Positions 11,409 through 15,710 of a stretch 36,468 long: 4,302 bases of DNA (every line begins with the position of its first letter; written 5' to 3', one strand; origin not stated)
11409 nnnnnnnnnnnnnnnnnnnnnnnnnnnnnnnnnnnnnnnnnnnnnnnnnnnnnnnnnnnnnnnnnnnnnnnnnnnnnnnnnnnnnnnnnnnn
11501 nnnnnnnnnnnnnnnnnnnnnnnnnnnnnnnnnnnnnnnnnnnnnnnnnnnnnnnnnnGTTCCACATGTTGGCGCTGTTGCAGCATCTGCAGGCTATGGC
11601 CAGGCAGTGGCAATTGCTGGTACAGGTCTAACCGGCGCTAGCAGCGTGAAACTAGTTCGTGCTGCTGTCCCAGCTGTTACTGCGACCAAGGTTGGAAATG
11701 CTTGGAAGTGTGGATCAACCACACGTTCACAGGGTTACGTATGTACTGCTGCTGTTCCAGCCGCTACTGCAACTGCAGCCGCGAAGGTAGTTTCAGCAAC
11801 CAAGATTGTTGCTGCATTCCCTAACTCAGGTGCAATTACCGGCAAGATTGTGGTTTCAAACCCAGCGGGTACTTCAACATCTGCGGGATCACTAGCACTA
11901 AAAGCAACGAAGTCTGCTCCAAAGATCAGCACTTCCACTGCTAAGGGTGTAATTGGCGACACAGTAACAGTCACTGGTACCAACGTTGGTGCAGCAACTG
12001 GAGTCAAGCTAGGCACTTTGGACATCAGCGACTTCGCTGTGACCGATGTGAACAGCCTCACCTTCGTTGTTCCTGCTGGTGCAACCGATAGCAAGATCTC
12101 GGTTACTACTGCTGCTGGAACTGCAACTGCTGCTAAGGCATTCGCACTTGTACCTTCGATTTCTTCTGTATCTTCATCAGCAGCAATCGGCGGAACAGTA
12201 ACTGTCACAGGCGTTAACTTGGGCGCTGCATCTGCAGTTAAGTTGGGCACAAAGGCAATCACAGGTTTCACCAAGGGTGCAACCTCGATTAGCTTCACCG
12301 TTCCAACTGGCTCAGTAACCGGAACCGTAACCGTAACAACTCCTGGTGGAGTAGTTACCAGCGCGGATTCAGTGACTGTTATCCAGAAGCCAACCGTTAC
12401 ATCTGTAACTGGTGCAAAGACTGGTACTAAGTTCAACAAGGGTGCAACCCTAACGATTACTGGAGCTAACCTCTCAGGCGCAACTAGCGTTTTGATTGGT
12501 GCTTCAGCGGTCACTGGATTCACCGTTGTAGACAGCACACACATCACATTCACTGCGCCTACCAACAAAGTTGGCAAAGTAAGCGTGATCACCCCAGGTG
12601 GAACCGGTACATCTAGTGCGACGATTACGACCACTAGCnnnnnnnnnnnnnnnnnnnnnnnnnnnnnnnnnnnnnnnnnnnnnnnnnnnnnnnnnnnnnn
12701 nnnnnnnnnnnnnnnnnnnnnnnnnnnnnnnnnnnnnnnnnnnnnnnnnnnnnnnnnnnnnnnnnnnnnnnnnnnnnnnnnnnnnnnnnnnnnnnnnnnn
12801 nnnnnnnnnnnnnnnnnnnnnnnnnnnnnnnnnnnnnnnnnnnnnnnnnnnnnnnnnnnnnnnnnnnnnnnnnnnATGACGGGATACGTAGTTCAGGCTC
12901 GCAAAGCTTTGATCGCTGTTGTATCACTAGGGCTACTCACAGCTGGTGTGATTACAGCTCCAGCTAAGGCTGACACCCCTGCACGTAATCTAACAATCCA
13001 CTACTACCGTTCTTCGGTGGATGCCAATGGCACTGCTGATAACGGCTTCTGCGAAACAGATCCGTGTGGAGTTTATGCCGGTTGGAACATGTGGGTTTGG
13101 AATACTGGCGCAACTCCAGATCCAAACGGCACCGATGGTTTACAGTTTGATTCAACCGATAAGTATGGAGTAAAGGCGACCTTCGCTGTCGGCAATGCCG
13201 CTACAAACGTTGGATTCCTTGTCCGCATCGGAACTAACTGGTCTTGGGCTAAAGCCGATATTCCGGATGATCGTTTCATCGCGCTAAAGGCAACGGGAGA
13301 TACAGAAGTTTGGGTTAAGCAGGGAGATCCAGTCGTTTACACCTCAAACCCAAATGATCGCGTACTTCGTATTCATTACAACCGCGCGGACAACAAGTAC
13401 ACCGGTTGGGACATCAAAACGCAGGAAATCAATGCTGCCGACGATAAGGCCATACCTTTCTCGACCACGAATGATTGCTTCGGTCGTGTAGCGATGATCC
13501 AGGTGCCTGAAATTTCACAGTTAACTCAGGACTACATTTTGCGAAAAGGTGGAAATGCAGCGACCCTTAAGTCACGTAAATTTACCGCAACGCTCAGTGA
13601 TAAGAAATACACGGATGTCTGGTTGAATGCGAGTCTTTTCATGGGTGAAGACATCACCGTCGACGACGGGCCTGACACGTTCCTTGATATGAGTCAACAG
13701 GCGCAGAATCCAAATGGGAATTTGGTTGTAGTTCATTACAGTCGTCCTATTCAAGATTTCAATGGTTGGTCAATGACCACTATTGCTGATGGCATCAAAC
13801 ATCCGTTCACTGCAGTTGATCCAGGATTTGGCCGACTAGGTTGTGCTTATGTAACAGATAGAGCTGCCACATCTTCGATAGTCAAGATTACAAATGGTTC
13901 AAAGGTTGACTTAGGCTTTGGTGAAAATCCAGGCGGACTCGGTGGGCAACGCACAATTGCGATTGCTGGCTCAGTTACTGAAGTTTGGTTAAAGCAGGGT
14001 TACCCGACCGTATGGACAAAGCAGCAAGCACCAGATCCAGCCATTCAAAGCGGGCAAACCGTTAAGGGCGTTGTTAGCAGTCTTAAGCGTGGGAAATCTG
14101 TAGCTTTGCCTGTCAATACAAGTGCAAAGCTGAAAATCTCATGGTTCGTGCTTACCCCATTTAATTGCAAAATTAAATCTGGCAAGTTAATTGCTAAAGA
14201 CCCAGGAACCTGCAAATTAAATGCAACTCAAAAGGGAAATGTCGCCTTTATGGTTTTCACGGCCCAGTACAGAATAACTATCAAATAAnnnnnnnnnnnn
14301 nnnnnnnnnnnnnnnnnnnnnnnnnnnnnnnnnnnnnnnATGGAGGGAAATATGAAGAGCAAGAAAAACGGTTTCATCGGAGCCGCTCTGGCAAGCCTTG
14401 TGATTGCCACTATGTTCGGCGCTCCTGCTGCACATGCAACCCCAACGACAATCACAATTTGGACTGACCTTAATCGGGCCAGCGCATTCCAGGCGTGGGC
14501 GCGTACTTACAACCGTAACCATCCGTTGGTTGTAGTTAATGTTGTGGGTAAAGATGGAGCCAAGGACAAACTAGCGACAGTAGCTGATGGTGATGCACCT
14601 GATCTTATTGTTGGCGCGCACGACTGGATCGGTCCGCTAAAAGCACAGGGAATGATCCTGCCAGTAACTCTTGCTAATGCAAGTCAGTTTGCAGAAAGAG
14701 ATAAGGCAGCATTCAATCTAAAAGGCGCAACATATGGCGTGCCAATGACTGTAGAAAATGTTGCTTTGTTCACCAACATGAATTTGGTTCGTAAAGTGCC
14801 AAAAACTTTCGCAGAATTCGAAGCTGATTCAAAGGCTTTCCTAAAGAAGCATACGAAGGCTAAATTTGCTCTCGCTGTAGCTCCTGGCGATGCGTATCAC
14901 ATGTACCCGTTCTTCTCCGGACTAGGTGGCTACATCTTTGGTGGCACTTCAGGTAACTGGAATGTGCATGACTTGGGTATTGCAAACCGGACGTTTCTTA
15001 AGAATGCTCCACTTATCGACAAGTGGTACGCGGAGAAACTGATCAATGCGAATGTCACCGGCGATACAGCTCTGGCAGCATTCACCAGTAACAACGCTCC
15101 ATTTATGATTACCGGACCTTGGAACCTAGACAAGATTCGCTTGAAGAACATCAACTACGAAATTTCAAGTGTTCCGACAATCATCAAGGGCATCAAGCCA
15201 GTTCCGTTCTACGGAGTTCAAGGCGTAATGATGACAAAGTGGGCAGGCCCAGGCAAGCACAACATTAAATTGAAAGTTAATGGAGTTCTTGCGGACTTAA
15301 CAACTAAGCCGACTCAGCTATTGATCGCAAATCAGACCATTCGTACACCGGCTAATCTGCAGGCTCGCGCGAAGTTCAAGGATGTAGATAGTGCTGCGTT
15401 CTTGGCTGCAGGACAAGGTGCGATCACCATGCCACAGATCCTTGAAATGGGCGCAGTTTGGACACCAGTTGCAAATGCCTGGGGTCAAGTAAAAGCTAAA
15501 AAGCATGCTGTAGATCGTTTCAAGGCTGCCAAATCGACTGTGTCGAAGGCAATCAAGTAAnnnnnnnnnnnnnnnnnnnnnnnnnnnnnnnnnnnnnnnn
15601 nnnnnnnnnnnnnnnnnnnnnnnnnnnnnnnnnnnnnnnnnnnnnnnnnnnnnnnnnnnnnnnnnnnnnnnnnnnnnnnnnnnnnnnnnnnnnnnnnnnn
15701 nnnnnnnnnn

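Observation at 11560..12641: CBM41-IPT surface proteins lack any recognisable anchor but have a conserved, strongly basic C-terminal IPT array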

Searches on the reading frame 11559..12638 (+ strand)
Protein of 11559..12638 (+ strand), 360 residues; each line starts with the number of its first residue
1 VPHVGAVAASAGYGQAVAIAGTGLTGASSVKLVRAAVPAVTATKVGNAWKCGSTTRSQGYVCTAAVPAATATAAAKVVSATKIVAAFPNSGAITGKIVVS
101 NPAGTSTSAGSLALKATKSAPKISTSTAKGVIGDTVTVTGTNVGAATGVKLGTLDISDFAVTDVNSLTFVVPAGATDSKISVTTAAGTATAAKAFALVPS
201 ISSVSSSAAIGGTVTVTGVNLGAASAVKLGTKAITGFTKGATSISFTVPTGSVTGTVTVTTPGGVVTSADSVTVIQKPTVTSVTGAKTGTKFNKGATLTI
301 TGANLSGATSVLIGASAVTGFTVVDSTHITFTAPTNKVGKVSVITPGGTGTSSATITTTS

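Call 15: find_homologous_proteins(query=window:11559-12638:+, max_evalue=0.001)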
Query window:11559-12638:+ (360 aa): 258 proteins with E <= 0.001 among 8000 candidates; the best 120 are listed.
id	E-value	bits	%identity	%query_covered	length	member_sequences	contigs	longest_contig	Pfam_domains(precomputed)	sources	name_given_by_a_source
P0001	1.6e-187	640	98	100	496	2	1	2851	PF01833.31,PF03714.21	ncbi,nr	ncbi:MAG: IPT/TIG domain-containing protein, partial [Actinobacteria bacterium]|nr:IPT/TIG domain-co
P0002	1.1e-131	457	79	91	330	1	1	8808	PF01833.31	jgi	-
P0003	2.1e-84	302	59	91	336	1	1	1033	PF01833.31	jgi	-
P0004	3.7e-75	271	60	80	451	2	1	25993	PF01833.31,PF03714.21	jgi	-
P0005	1.2e-41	161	37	73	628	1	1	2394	PF01833.31,PF20144.6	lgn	-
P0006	2.8e-40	157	39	76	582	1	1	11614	PF01833.31,PF20144.6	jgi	jgi:hypothetical protein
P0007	1.3e-37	148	35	76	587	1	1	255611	PF01833.31,PF20144.6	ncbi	ncbi:beta strand repeat-containing protein [Streptomyces sp. NPDC054786]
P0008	2.8e-37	147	35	48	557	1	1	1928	PF01833.31,PF20144.6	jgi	jgi:hypothetical protein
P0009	3.1e-37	147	36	79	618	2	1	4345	PF01833.31,PF20144.6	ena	-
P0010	1.5e-36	145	38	78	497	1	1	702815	PF01833.31,PF20144.6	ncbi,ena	-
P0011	3.0e-35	140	39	54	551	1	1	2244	PF01833.31,PF18962.8,PF20144.6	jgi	jgi:hypothetical protein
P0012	6.5e-35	139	33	97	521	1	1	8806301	PF01833.31,PF20144.6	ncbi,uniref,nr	ncbi:IPT/TIG domain-containing protein [Streptomyces sp. NBC_01591]|uniref:IPT/TIG domain-containing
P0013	2.0e-34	138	32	74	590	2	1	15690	PF01833.31,PF20144.6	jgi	-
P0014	2.9e-34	137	41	78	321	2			PF01833.31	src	-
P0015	8.6e-34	136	38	66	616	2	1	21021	PF01833.31,PF14734.13,PF20144.6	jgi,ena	jgi:hypothetical protein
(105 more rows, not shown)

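Call 24: find_encoding_contigs(protein=P0004, flank=10000, max_places=3)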
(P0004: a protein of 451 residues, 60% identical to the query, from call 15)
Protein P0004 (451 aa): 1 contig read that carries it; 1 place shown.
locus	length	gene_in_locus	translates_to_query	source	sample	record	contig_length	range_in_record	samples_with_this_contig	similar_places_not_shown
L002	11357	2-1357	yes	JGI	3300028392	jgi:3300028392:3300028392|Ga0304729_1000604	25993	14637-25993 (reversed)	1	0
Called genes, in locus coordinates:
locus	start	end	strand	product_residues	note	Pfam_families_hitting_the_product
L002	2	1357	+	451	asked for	PF03714:PUD, PF01833:TIG (weak)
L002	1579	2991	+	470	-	PF03714:PUD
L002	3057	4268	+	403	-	PF13416:SBP_bac_8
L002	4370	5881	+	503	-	PF16296:TM_PBP2_N, PF00528:BPD_transp_1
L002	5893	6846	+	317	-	PF00528:BPD_transp_1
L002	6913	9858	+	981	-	PF03714:PUD, PF02922:CBM_48, PF00128:Alpha-amylase (faint), PF11852:Pullul_strch_C, PF21653:pulA_all-beta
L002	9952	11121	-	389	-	PF13439:Glyco_transf_4, PF13579:Glyco_trans_4_4, PF20706:GT4-conflict, PF00534:Glycos_transf_1, PF13692:Glyco_trans_1_4, PF13524:Glyco_trans_1_2 (weak)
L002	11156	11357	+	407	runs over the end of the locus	PF00483:NTP_transferase, PF12804:NTP_transf_3 (weak), PF24894:Hexapep_GlmU, PF25247:LbH_GLGC (faint), PF25084:LbH_EIF2B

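Call 25: find_encoding_contigs(protein=P0002, flank=10000, max_places=3)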
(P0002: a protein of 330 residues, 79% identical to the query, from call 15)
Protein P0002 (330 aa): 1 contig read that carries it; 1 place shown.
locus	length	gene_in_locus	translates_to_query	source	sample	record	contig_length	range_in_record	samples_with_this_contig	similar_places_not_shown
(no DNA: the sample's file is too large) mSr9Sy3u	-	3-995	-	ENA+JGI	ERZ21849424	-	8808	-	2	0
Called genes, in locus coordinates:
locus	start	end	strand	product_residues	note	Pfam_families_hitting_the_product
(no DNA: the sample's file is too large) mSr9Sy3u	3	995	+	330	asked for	PF01833:TIG (weak)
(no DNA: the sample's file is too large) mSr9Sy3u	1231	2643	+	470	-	PF03714:PUD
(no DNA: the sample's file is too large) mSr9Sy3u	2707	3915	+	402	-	PF01547:SBP_bac_1, PF13416:SBP_bac_8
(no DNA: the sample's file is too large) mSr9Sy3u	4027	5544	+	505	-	PF16296:TM_PBP2_N, PF00528:BPD_transp_1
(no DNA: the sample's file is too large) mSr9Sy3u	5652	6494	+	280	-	PF00528:BPD_transp_1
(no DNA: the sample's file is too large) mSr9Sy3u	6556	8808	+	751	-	?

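Call 38: search_solved_structures(query=window:11559-12638:+, max_evalue=1)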
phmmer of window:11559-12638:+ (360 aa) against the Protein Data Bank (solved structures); distinct sequences matched with E-value up to 1: 9.
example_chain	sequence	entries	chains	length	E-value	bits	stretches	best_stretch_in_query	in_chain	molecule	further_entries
6e57_A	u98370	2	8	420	1.4e-07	34.7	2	171-343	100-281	surface glycan binding protein B | Mixed-linkage glucan utilization locus (MLGUL) SGBP-B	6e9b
1a8z_A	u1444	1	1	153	0.066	16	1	127-189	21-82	RUSTICYANIN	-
2cal_A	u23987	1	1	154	0.079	15.8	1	127-187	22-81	RUSTICYANIN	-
1cur_A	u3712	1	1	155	0.083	15.7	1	127-187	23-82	CU(I) RUSTICYANIN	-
1gy2_A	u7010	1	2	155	0.083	15.7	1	127-188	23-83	RUSTICYANIN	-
1e30_A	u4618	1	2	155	0.083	15.7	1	127-188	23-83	RUSTICYANIN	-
1gy1_A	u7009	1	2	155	0.1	15.4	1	127-187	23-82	RUSTICYANIN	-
1a3z_A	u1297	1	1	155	0.12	15.1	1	130-187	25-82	RUSTICYANIN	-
1rcy_A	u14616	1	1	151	0.13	15.1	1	130-187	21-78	RUSTICYANIN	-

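Call 40: predict_structure(alignment_id=A1)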
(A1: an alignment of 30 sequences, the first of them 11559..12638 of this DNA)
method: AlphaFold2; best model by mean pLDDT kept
length: 360 residues; sequences in the alignment: 30
mean_pLDDT: 93.1   pTM: 0.79
mean pLDDT of the five models: 93.1, 93.0, 92.4, 92.2, 92.1
residues with pLDDT >= 90: 304; 70-90: 46; 50-70: 10; < 50: 0
segments of 3 or more residues with pLDDT < 50: none
pLDDT, mean of each block of 10 residues (from residue 1): 83 91 93 84 74 68 79 94 93 93 93 92 97 97 97 97 97 94 96 96 97 97 97 97 96 97 96 97 94 96 97 96 98 96 96 94
secondary structure, 60 per line:
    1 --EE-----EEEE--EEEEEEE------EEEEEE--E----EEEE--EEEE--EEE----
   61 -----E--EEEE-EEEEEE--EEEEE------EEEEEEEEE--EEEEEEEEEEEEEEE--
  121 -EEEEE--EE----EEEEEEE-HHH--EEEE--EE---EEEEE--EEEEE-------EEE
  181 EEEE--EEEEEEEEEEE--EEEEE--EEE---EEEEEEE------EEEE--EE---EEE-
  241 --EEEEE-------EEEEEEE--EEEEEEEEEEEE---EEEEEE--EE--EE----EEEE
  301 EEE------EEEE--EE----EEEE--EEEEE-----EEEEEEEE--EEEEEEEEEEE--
elements in order: E10-13 E16-22 E29-34 E42-45 E48-51 E54-56 E69-72 E74-79 E82-86 E93-101 E104-118 E122-126 E135-141 E148-151 E159-163 E166-170 E178-184 E187-197 E200-204 E207-209 E213-219 E226-229 E237-239 E243-247 E255-261 E264-275 E279-284 E297-303 E310-313 E322-325 E328-332 E338-345 E348-358

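Call 44: fold_search(model_id=the predicted structure, library=pdb)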
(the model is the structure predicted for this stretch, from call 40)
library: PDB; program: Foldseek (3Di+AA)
matches with E <= 10: 1705; with E <= 0.001: 292
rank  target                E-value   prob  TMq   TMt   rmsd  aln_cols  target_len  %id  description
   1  5e7g_A                9.3e-12  1.00  0.25  0.21  16.1       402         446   18  Crystal structure of Bacova_02650 with xylogluco-oligosaccharide (released 2016-05-04)
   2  6e57_A                2.7e-10  1.00  0.20  0.19  21.6       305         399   18  Bacteroides ovatus mixed-linkage glucan utilization locus (MLGUL) SGBP-B in complex with mixed-linkage heptasaccharide (released 2019-05-29)
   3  6e57_D                9.2e-10  1.00  0.20  0.19  21.5       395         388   16  Bacteroides ovatus mixed-linkage glucan utilization locus (MLGUL) SGBP-B in complex with mixed-linkage heptasaccharide (released 2019-05-29)
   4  4yfd_A                1.4e-09  1.00  0.21  0.18  16.3       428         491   12  Crystal structure PTP delta Ig1-Fn2 in complex with IL-1RAcP (released 2015-05-06)
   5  5l5k                  1.6e-09  1.00  0.25  0.10  23.4       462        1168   11  Plexin A4 full extracellular region, domains 1 to 10, data to 7.5 angstrom, spacegroup P4(1) (released 2016-07-06)
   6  9g8b_A                2.1e-09  1.00  0.24  0.24  16.3       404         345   15  CryoEM structure of the fragment-2 (2892-3236) in the grappling hook protein A (GhpA) in the bacterium Aureispira sp.  (released 2024-10-16)
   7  6e9b_C                2.8e-09  1.00  0.21  0.20  18.6       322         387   17  Bacteroides ovatus mixed-linkage glucan utilization locus (MLGUL) SGBP-B in complex with mixed-linkage heptasaccharide (released 2019-05-15)
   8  6e57_C                3.1e-09  1.00  0.20  0.19  18.4       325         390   18  Bacteroides ovatus mixed-linkage glucan utilization locus (MLGUL) SGBP-B in complex with mixed-linkage heptasaccharide (released 2019-05-29)
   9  8k53_A                6.3e-09  1.00  0.23  0.13  21.6       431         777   14  Structure of the Dimeric Human CNTN2 Ig 1-6-FNIII 1-2 Domain in an Asymmetric State (released 2023-12-06)
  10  4yfg_A                9.8e-09  1.00  0.21  0.17  20.2       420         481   13  Crystal structure of PTP delta meA3/meB minus variant Ig1-Fn1 (released 2015-05-06)
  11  6e57_B                1.1e-08  1.00  0.20  0.19  22.3       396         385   15  Bacteroides ovatus mixed-linkage glucan utilization locus (MLGUL) SGBP-B in complex with mixed-linkage heptasaccharide (released 2019-05-29)
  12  4y61_A                1.3e-08  1.00  0.21  0.20  18.0       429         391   12  Crystal structure of the complex between Slitrk2 LRR1 and PTP delta Ig1-Fn1 (released 2015-06-03)
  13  3b43                  1.4e-08  1.00  0.23  0.16  19.1       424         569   13  I-band fragment I65-I70 from titin (released 2008-01-22)
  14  5xwt_A                1.8e-08  1.00  0.22  0.21  14.7       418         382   13  Crystal structure of PTPdelta Ig1-Fn1 in complex with SALM5 LRR-Ig (released 2018-06-06)
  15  6e9b_A                2.2e-08  1.00  0.21  0.20  21.4       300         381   17  Bacteroides ovatus mixed-linkage glucan utilization locus (MLGUL) SGBP-B in complex with mixed-linkage heptasaccharide (released 2019-05-15)
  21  7k44                  6.2e-08  1.00  0.21  0.21  15.8       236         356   19  SGBP-B from a complex xyloglucan utilization locus in Bacteroides uniformis (released 2021-09-29)
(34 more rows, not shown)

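Call 55: search_protein_representatives(alignment_id=A2)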
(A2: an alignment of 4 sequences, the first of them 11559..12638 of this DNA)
Query: 4 sequences, 361 profile positions. Proteins with E-value up to 0.001 (for the whole library): 11385; up to 1e-10: 4963; up to 1e-30: 1146. The best 150 are listed.
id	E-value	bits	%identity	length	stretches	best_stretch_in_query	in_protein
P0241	0.0e+00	1024.6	-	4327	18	119-357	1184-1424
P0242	7.6e-247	834.4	-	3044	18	62-311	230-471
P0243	2.4e-243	822.9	-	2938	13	118-358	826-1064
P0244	1.2e-240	814.0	-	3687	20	115-352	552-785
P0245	1.0e-230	781.3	-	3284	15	121-359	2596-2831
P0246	1.4e-196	669.0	-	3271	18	68-331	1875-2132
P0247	8.8e-179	610.5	-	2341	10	67-327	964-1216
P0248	2.6e-177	605.7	-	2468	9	120-358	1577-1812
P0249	1.6e-174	596.5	-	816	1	1-361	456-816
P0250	3.7e-174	595.3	-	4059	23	71-355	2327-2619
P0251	6.7e-172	587.8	-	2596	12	132-358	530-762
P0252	1.1e-165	567.4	-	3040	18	132-352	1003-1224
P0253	2.7e-162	556.2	-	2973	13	120-355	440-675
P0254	4.1e-160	549.1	-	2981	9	115-360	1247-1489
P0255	9.7e-148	508.4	-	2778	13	63-359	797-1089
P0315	3.9e-91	322.2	-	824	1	3-361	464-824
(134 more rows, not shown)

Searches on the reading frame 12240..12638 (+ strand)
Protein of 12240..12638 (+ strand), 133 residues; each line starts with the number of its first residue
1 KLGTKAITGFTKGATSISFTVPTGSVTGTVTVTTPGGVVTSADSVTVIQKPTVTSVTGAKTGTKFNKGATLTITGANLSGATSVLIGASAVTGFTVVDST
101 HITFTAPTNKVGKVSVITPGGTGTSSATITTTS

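Call 83: search_protein_families(library=ncbifam, proteins=[window:12240-12638:+], max_evalue=0.01)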
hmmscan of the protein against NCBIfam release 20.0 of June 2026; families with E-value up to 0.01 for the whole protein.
window:12240-12638:+ (133 aa): 0 families

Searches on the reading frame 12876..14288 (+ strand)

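Call 7: search_protein_families(library=pfam, proteins=[window:12876-14288:+], max_evalue=0.001)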
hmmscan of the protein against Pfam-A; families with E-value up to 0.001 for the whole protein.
window:12876-14288:+ (470 aa): 1 family
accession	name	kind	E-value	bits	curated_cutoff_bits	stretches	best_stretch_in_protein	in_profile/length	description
PF03714.20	PUD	-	1.1e-32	113.2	25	2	39-156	2-97/97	Bacterial pullanase-associated domain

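Call 19: search_protein_families(library=ncbifam, proteins=[window:12876-14288:+], max_evalue=1)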
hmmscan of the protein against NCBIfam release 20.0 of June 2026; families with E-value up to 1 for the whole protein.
window:12876-14288:+ (470 aa): 2 families
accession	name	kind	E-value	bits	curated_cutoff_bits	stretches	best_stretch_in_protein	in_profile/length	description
TIGR02102.1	pullulan_Gpos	equivalog_domain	3.6e-07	28.4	1042.25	1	71-186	22-137/1113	pullulanase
NF007205.0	PRK09626.1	equivalog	0.18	11.8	93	1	240-288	4-52/105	2-oxoglutarate-acceptor oxidoreductase subunit OorD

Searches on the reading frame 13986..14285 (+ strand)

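Call 43: search_protein_families(library=pfam, proteins=[window:13986-14285:+], max_evalue=1)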
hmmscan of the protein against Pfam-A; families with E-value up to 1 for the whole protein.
window:13986-14285:+ (100 aa): 1 family
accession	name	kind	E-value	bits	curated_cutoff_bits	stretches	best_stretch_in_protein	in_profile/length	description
PF04411.18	PDDEXK_7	-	0.27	11.7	22.1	1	26-99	33-108/164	PD-(D/E)XK nuclease superfamily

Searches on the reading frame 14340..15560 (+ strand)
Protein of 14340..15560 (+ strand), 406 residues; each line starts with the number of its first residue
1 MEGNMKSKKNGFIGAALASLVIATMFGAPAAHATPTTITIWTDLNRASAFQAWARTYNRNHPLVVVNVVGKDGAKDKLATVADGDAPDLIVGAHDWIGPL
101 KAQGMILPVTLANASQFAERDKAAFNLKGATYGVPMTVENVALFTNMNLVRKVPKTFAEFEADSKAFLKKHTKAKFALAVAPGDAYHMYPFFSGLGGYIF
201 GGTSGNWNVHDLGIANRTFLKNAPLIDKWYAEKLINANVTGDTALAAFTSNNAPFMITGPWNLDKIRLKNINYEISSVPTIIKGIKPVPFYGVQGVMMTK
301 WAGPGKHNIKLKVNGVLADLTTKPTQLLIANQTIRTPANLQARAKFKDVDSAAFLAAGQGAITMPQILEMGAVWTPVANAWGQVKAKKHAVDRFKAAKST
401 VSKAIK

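Call 7: search_protein_families(library=pfam, proteins=[window:14340-15560:+], max_evalue=0.001)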
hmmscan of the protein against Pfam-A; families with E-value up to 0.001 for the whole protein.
window:14340-15560:+ (406 aa): 2 families
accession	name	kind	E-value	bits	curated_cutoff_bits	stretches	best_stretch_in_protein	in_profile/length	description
PF13416.11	SBP_bac_8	-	7.9e-22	78.8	27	1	53-302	2-229/279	Bacterial extracellular solute-binding protein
PF01547.30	SBP_bac_1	-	1.8e-18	68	26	1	45-299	5-284/307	Bacterial extracellular solute-binding protein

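Call 19: search_protein_families(library=ncbifam, proteins=[window:14340-15560:+], max_evalue=1)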
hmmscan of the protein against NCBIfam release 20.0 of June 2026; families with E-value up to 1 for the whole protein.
window:14340-15560:+ (406 aa): 2 families
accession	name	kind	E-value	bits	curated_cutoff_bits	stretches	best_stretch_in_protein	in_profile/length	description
NF007011.0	PRK09474.1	equivalog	1.9e-39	135.6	291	1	15-393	10-385/396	maltose/maltodextrin ABC transporter substrate-binding protein MalE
NF053763.1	ABCarbgalBndGanS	equivalog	9.7e-38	130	700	1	34-405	37-415/420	galactooligosaccharide ABC transporter substrate-binding protein GanS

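Call 34: find_homologous_proteins(query=window:14340-15557:+, max_evalue=1e-10)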
Query window:14340-15557:+ (406 aa): 1193 proteins with E <= 1e-10 among 8000 candidates; the best 120 are listed.
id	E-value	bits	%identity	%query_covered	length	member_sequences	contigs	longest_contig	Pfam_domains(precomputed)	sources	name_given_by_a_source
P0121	5.4e-249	844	94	99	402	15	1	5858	PF13416.12,PF01547.31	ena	-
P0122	7.8e-238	807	89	100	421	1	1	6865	PF13416.12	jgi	jgi:arabinogalactan oligomer / maltooligosaccharide transport system substrate-binding protein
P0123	8.7e-238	807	89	100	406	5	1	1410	PF13416.12,PF01547.31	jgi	-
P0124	1.6e-232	790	88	99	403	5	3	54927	PF13416.12,PF01547.31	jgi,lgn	jgi:maltose-binding protein MalE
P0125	1.7e-230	783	87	99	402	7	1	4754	PF13416.12,PF01547.31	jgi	-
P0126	3.8e-222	755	85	99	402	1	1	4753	PF13416.12,PF01547.31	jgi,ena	-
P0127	7.4e-199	679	74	99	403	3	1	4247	PF13416.12,PF01547.31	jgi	-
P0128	1.3e-198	678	74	99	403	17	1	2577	PF13416.12,PF01547.31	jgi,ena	-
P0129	5.2e-195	666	74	99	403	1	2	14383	PF13416.12,PF01547.31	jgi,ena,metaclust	metaclust:\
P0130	6.2e-195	666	73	99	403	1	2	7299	PF13416.12,PF01547.31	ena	-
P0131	4.9e-193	660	72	99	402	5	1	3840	PF13416.12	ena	-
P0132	1.9e-189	648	71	99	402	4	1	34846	PF13416.12,PF01547.31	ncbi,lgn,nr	ncbi:MAG: extracellular solute-binding protein [Actinomycetales bacterium]|nr:extracellular solute-b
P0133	2.7e-189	647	71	99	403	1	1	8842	PF13416.12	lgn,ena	-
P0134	3.0e-189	647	73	99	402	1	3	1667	PF13416.12,PF01547.31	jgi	-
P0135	1.7e-188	645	72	99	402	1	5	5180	PF13416.12,PF01547.31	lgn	-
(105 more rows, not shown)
